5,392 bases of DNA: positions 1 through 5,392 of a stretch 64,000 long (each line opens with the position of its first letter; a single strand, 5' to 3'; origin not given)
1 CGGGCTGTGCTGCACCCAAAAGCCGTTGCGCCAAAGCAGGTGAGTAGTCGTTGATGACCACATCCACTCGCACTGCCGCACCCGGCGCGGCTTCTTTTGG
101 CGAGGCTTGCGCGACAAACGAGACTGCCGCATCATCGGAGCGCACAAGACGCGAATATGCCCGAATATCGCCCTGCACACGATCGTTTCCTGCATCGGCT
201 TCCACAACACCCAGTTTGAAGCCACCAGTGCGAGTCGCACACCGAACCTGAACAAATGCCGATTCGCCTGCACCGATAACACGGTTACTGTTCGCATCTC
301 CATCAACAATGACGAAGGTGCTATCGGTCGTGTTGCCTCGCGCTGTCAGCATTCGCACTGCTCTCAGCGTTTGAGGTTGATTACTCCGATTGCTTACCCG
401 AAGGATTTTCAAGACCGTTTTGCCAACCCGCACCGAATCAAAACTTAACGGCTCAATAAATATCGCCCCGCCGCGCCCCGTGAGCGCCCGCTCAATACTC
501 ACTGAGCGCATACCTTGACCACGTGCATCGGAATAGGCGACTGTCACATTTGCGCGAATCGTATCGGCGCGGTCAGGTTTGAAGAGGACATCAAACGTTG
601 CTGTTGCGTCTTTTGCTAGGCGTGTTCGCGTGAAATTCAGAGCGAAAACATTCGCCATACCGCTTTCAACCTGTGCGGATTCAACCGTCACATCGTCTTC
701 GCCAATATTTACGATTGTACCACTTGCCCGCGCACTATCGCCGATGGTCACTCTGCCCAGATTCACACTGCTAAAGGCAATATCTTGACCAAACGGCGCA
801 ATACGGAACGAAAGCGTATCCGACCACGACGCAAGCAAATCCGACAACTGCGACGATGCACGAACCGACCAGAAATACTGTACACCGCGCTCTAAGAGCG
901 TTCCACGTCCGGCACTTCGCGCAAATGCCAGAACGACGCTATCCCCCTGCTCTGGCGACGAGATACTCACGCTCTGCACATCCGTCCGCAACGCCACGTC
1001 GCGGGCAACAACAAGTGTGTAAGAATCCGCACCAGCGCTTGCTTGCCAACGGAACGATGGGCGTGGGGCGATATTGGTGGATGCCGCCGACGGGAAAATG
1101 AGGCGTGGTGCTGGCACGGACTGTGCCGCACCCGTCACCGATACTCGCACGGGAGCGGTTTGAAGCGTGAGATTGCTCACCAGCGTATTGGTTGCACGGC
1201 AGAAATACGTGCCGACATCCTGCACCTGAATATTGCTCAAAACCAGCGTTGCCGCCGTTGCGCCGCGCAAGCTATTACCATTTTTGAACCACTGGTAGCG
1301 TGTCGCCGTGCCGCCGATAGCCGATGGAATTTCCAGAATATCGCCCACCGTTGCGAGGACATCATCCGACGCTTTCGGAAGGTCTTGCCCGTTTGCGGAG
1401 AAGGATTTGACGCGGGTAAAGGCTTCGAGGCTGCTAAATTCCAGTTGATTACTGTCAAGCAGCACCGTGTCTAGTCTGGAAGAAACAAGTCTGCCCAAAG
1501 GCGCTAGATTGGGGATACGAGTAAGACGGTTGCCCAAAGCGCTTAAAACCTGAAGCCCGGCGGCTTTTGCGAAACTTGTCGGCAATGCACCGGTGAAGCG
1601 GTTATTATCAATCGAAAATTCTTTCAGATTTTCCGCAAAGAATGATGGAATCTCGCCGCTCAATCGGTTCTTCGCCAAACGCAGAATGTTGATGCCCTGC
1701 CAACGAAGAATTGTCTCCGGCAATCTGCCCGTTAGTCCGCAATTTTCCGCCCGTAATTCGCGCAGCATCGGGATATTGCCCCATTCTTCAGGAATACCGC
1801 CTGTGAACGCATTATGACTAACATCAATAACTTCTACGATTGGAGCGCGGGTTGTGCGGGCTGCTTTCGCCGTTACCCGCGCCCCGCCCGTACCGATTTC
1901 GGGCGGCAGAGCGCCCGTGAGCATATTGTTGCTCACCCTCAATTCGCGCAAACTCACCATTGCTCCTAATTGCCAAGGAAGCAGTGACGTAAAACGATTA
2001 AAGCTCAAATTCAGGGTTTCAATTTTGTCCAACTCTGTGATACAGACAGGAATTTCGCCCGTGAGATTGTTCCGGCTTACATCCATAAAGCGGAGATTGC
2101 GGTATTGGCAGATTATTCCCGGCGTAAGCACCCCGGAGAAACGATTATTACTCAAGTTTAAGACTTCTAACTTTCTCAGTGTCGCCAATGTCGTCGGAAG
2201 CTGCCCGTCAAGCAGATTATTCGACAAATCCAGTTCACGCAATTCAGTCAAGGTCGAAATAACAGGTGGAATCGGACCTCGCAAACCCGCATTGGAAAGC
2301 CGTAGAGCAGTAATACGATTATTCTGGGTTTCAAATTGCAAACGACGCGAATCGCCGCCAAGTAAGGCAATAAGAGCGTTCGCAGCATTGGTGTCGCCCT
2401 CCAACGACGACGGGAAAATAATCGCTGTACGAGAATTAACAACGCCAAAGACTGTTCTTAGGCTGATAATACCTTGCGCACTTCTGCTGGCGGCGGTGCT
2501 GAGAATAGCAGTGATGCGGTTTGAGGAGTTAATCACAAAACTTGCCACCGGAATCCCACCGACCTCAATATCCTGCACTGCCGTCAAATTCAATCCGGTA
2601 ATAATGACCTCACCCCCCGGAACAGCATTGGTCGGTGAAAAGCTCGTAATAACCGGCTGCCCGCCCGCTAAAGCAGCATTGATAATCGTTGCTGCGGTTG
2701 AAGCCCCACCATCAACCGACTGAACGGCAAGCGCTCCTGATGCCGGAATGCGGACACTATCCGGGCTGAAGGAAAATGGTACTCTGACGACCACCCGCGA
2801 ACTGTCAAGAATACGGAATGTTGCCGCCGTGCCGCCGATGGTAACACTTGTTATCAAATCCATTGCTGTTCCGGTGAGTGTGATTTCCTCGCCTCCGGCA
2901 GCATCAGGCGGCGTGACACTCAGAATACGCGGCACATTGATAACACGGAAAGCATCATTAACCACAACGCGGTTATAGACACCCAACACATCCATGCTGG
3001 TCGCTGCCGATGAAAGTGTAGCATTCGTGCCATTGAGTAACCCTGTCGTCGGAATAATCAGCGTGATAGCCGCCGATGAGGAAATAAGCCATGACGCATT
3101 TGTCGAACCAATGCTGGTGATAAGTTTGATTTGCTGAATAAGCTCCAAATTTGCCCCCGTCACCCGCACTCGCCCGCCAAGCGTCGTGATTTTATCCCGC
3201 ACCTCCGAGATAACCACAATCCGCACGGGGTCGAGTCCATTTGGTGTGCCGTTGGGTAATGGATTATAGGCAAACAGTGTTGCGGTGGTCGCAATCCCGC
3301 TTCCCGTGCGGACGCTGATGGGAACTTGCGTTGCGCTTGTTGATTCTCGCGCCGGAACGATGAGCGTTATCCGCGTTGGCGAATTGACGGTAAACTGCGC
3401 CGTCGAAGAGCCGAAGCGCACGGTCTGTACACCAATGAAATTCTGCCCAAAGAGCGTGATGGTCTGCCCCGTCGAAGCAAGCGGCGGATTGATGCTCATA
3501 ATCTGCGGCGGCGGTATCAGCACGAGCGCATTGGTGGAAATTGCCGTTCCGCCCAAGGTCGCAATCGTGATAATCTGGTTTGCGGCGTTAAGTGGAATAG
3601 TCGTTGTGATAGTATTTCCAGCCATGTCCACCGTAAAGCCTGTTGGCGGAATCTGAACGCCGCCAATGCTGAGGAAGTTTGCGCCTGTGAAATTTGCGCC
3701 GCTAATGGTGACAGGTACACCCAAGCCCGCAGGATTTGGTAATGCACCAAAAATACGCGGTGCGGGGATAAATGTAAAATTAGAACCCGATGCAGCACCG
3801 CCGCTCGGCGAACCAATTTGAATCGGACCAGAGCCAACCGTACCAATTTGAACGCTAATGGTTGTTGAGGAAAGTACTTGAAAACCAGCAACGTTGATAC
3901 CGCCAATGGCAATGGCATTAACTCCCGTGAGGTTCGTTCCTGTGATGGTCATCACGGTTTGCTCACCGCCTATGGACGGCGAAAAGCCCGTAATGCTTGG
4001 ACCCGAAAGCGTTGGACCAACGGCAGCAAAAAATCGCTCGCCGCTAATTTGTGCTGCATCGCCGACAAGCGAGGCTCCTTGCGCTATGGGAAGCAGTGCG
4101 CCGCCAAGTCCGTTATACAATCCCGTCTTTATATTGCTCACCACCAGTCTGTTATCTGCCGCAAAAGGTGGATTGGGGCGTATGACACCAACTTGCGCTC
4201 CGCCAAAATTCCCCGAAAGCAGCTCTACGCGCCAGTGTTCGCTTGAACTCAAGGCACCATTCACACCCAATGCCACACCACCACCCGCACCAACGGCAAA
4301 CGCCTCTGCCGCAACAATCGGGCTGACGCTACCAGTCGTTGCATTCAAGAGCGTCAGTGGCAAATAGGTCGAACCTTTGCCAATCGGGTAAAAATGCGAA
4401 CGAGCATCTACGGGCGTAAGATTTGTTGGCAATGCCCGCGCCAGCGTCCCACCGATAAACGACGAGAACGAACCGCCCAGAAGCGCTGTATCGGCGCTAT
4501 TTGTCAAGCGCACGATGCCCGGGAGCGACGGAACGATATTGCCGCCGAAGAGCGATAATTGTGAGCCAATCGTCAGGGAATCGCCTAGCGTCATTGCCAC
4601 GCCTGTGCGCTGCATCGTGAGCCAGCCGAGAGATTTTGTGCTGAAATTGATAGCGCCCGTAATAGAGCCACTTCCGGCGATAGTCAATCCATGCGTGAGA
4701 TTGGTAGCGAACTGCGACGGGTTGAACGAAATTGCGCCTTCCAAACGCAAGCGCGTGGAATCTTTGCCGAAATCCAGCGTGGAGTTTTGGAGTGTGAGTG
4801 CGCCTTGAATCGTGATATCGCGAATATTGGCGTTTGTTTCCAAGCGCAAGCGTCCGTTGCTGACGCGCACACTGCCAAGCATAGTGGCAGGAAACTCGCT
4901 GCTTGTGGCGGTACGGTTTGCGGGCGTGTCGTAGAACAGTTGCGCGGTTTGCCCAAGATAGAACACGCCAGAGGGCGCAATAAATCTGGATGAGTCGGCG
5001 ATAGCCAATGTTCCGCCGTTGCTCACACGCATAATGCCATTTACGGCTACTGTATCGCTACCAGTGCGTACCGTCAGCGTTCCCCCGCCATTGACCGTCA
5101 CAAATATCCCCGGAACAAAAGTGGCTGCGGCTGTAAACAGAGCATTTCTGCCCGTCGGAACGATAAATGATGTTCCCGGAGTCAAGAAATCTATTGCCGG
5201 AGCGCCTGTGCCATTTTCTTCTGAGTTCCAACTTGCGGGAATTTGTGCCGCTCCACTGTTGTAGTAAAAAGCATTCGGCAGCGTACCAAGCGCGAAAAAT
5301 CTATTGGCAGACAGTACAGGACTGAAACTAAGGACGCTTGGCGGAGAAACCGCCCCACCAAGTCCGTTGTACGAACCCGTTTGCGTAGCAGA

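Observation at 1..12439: Unlisted giant surface-protein gene occupying the first 12.4 kb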

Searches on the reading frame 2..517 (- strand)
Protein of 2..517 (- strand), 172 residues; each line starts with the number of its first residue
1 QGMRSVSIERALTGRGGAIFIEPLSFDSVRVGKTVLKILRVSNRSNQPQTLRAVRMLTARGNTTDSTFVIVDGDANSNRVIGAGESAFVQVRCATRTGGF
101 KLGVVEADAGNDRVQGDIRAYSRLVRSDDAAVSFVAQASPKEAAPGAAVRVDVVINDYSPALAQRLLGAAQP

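Call 46: search_protein_families(library=pfam, proteins=[window:2-517:-], max_evalue=1)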
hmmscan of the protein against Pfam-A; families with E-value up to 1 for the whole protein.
window:2-517:- (172 aa): 2 families
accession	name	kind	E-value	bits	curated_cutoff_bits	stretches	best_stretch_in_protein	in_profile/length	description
PF15780.11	ASH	-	0.026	15.1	27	1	24-52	14-42/98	Abnormal spindle-like microcephaly-assoc'd, ASPM-SPD-2-Hydin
PF22073.2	Cep192_D4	-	0.028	15.1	35.5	1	24-53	11-40/112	Cep192 domain 4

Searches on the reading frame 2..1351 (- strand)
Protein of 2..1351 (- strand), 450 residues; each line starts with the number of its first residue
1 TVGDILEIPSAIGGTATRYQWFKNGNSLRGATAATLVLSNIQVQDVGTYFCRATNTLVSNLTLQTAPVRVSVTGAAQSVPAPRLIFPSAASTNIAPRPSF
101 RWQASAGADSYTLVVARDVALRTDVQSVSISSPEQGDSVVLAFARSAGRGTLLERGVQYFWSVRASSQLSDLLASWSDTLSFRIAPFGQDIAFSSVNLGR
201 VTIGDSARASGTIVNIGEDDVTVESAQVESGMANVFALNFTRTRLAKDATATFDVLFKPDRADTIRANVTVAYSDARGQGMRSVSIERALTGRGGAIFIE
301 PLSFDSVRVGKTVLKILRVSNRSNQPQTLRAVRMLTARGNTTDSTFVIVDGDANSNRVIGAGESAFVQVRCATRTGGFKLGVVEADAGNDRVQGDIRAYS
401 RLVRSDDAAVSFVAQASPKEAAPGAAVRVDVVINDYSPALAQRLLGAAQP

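Call 15: find_related_loci(query=window:2-1201:-, collection=metagenome_contigs, flank=10000)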
Query window:2-1201:- (400 aa) in metagenome_contigs; peptide patterns used: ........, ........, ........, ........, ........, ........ (x = any residue, [..] = any of these).
320 stretches matched a pattern; 2 encode a relative of the query (tblastn E <= 1e-3); 2 distinct loci.
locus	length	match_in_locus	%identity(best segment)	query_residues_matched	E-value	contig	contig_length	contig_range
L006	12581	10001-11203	58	1-400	3e-146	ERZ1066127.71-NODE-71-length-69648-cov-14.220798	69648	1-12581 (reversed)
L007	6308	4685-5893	58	31-136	2e-7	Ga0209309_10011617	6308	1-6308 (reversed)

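Call 16: find_homologous_proteins(query=window:2-1351:-, max_evalue=0.00001)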
Query window:2-1351:- (450 aa): 2 proteins with E <= 0.00001 among 8000 candidates.
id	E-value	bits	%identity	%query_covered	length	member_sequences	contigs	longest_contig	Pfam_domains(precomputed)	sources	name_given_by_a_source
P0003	3.2e-86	308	59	59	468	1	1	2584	PF22073.3,PF15780.12,PF18962.8,PF22544.3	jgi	jgi:hypothetical protein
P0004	4.4e-8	51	40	21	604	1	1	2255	PF07679.23,PF13895.13,PF07686.24,PF13927.13,PF00047.32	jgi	jgi:hypothetical protein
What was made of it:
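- On T9SS type-A cargo (Por_Secre_tail, PF18962 / TIGR04183): P0003, 59% identical, carries PF18962 (call 16).
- P0003, 59% identical to the C-terminus, carries PF18962 (call 16).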

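Call 80: find_related_loci(query=window:2-1201:-, collection=genome_contigs, flank=10000)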
Query window:2-1201:- (400 aa) in genome_contigs; peptide patterns used: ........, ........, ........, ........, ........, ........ (x = any residue, [..] = any of these).
266 stretches matched a pattern; 1 encode a relative of the query (tblastn E <= 1e-3); 1 distinct loci.
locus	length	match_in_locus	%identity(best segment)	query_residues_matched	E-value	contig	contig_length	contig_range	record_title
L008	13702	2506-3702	60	1-400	2e-156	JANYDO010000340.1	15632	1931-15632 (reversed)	MAG: Candidatus Kapaibacterium sp. isolate 336R_metabinner_7 336R_k141_943943, whole genome shotgun sequence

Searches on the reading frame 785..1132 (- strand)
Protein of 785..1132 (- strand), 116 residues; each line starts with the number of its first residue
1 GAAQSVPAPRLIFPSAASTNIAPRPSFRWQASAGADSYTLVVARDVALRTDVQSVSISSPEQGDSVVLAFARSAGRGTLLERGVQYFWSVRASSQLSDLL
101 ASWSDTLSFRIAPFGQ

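Call 46: search_protein_families(library=pfam, proteins=[window:785-1132:-], max_evalue=1)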
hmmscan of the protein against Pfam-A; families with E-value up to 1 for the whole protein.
window:785-1132:- (116 aa): 1 family
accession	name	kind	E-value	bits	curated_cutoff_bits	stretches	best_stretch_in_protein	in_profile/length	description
PF25788.1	Ig_Rha78A_N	-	0.0034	18.1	27.4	1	23-113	18-103/105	Rha78A-like, N-terminal immunoglobulin domain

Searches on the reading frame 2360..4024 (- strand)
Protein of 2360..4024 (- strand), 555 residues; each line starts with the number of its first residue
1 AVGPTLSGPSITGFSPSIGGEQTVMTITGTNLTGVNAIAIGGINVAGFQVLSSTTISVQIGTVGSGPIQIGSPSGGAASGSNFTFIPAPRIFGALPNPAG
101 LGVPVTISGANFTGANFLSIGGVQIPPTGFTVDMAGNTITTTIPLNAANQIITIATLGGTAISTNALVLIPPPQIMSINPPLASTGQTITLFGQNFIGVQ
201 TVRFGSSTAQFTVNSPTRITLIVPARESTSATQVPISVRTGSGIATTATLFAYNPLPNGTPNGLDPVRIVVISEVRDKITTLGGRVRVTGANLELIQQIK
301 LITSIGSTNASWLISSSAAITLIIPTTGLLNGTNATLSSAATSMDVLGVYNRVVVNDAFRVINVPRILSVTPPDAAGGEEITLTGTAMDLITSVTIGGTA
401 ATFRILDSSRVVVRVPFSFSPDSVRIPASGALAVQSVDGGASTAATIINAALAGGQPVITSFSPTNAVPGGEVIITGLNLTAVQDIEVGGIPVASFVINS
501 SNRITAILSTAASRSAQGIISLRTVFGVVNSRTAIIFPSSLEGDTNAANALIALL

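Call 46: search_protein_families(library=pfam, proteins=[window:2360-4024:-], max_evalue=1)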
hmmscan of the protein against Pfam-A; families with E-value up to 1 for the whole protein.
window:2360-4024:- (555 aa): 3 families
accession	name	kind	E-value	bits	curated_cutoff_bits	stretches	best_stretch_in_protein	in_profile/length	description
PF01833.30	TIG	-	3.8e-26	91.3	20.9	5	173-253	1-84/84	IPT/TIG domain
PF20144.5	TIG_SUH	-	0.00019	21.9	24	1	183-232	12-61/94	TIG domain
PF00805.28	Pentapeptide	-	0.18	11.8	20.2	0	108-117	29-38/40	Pentapeptide repeats (8 copies)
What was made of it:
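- On IPT/TIG domain (PF01833): 91.3 bits against a cut-off of 20.9, in 5 stretches, on aa 2806-3360 scanned alone (call 46).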

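Call 84: search_protein_families(library=ncbifam, proteins=[window:2360-4024:-], max_evalue=1)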
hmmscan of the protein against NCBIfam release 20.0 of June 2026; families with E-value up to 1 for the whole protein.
window:2360-4024:- (555 aa): 1 family
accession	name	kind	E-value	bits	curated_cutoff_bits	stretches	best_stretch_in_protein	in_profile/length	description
NF058597.1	CoaZ_rpt_PGGG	domain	9.3e-14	51.3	30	4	171-248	1-83/88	choice-of-anchor Z repeating domain-containing protein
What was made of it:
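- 2405..4000 (-): Six IPT/TIG domains, aa 2814-3345. Copies start at about aa 2814, 2893, 2978, 3073, 3170 and 3262. NCBIfam CoaZ_rpt_PGGG at 51 bits (calls 46, 84).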

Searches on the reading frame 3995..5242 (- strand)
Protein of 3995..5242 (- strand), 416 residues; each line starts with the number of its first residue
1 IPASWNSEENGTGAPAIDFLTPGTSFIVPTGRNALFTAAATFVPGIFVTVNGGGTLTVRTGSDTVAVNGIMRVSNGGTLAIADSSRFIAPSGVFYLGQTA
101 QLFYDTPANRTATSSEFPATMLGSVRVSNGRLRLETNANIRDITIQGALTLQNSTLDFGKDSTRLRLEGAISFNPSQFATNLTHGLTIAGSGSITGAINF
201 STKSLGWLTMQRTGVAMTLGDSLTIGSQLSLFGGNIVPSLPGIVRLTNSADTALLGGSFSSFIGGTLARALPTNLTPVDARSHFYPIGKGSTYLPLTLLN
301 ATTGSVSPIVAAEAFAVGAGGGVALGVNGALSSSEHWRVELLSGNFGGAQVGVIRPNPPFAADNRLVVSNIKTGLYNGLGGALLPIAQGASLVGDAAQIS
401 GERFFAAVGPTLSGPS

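Call 83: search_protein_families(library=pfam, proteins=[window:3995-5242:-], max_evalue=1)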
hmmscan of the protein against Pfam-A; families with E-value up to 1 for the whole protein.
window:3995-5242:- (416 aa): 1 family
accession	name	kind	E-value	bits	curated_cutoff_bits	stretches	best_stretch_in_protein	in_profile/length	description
PF01203.25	T2SSN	-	0.033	14.7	29.6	1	115-173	63-123/211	Type II secretion system (T2SS), protein N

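Call 84: search_protein_families(library=ncbifam, proteins=[window:3995-5242:-], max_evalue=1)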
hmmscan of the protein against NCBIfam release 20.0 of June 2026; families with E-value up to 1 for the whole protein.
window:3995-5242:- (416 aa): 0 families
